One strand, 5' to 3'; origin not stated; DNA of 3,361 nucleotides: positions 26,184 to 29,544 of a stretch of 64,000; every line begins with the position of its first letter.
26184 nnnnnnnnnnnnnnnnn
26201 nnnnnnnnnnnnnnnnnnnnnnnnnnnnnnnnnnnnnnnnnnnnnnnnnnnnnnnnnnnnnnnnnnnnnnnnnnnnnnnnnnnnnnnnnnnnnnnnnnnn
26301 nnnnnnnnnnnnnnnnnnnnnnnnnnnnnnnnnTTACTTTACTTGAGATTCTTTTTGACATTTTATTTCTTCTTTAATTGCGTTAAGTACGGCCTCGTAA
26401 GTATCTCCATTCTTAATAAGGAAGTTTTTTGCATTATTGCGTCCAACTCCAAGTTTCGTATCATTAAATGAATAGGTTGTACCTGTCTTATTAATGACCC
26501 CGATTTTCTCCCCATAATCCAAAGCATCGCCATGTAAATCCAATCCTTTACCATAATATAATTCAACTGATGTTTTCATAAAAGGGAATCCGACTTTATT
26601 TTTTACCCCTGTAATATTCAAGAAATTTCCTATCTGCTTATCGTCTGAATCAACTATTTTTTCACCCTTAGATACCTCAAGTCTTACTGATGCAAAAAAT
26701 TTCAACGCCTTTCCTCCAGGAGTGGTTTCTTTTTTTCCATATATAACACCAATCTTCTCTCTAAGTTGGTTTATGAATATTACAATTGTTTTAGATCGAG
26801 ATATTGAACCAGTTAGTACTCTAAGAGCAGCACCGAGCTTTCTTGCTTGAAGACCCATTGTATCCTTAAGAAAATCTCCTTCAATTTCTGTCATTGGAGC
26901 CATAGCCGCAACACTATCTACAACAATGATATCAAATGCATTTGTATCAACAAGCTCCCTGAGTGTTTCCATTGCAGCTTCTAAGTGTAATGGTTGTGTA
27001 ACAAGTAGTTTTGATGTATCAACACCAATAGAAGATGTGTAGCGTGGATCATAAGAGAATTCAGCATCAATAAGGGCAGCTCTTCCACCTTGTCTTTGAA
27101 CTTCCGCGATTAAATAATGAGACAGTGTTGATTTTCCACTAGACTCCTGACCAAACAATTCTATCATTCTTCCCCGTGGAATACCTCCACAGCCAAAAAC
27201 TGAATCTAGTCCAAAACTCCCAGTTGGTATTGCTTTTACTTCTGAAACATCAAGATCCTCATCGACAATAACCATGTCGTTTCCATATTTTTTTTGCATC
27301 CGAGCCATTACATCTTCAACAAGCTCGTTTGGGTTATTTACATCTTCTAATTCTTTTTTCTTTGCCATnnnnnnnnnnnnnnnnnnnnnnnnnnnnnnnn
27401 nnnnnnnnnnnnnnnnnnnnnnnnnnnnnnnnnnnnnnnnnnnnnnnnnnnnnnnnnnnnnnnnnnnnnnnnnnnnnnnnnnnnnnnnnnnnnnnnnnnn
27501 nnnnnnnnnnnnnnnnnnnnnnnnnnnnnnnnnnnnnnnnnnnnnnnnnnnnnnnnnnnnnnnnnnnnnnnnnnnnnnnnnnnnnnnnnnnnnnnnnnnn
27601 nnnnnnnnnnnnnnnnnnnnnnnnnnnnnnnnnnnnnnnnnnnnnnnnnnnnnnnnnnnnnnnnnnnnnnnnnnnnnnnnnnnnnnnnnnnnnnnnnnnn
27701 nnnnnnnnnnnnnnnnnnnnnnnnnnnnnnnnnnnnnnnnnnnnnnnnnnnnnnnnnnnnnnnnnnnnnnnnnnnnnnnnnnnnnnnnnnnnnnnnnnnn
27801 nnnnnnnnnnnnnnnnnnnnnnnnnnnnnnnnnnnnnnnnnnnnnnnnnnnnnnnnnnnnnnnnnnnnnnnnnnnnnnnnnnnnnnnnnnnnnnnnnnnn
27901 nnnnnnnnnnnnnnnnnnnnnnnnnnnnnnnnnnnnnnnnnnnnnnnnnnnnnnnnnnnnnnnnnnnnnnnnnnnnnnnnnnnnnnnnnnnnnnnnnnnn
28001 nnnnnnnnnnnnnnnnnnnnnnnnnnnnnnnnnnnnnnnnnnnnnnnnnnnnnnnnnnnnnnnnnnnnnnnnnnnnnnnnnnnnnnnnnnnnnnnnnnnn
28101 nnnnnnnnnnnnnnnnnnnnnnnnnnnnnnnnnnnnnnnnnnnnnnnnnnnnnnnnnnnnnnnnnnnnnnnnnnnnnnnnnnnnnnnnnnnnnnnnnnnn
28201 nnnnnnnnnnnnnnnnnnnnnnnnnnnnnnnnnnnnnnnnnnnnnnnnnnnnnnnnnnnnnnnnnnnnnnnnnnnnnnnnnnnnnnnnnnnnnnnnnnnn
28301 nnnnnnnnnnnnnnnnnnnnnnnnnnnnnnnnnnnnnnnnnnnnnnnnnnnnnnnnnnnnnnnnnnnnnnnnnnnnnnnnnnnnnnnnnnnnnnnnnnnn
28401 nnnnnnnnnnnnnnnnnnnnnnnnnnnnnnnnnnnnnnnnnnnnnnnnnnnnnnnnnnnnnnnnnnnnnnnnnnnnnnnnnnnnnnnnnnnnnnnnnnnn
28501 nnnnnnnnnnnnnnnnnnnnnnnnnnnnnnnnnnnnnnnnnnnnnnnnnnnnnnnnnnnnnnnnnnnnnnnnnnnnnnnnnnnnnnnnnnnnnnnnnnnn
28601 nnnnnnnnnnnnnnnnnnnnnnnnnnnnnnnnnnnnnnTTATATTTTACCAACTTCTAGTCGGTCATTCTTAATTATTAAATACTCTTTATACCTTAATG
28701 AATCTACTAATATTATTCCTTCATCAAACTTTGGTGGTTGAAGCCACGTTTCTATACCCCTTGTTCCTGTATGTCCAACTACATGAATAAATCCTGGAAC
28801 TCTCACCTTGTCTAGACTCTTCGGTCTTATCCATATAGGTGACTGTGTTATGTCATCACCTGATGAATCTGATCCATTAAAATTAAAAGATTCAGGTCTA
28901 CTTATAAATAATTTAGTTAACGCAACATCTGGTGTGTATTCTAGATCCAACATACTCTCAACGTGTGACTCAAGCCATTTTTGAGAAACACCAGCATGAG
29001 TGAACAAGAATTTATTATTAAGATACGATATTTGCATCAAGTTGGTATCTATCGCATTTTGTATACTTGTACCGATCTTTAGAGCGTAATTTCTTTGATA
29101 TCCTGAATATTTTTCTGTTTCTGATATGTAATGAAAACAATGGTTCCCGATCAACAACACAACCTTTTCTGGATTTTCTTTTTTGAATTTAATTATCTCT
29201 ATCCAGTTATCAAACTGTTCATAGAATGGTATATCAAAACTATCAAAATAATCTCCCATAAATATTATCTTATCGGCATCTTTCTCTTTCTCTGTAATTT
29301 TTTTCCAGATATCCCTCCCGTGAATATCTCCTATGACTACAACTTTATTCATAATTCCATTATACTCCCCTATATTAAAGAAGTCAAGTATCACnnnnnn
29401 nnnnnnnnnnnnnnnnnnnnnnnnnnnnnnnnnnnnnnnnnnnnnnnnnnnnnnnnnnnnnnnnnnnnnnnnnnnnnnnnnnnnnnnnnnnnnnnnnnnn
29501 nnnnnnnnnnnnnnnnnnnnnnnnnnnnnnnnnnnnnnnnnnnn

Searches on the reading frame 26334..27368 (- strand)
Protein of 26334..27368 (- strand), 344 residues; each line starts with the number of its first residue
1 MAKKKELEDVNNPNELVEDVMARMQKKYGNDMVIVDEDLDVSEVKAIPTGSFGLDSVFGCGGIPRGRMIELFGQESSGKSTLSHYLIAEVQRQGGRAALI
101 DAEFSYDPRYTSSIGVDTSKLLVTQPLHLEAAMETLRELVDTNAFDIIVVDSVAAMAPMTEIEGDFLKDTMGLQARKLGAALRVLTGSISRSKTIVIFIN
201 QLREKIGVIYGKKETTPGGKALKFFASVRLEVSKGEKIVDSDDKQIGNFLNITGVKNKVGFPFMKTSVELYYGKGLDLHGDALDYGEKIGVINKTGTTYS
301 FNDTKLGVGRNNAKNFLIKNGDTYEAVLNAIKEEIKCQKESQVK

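Call 44: search_protein_families(library=pfam, proteins=[window:26334-27368:-], max_evalue=0.001)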
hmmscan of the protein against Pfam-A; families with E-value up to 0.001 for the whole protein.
window:26334-27368:- (344 aa): 5 families
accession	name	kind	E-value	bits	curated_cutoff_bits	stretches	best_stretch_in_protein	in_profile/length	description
PF00154.27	RecA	-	4e-91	305.5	27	1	17-276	3-261/262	recA bacterial DNA recombination protein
PF21096.2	RecA_C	-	5.2e-13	49.3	27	1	280-335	1-56/57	RecA C-terminal domain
PF08423.17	Rad51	-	1.3e-08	34.9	22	1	43-236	4-213/244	Rad51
PF06745.19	ATPase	-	8.4e-07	29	26.6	1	47-137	1-93/231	KaiC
PF13481.12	AAA_25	-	0.00093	19.3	27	0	61-157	28-156/195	AAA domain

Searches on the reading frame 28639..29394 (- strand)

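Call 44: search_protein_families(library=pfam, proteins=[window:28639-29394:-], max_evalue=0.001)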
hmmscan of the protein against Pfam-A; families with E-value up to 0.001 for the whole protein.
window:28639-29394:- (251 aa): 1 family
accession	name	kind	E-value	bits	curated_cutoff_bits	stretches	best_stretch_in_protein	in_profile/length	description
PF00149.33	Metallophos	-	2.3e-12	48.2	21.5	1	17-161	2-137/191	Calcineurin-like phosphoesterase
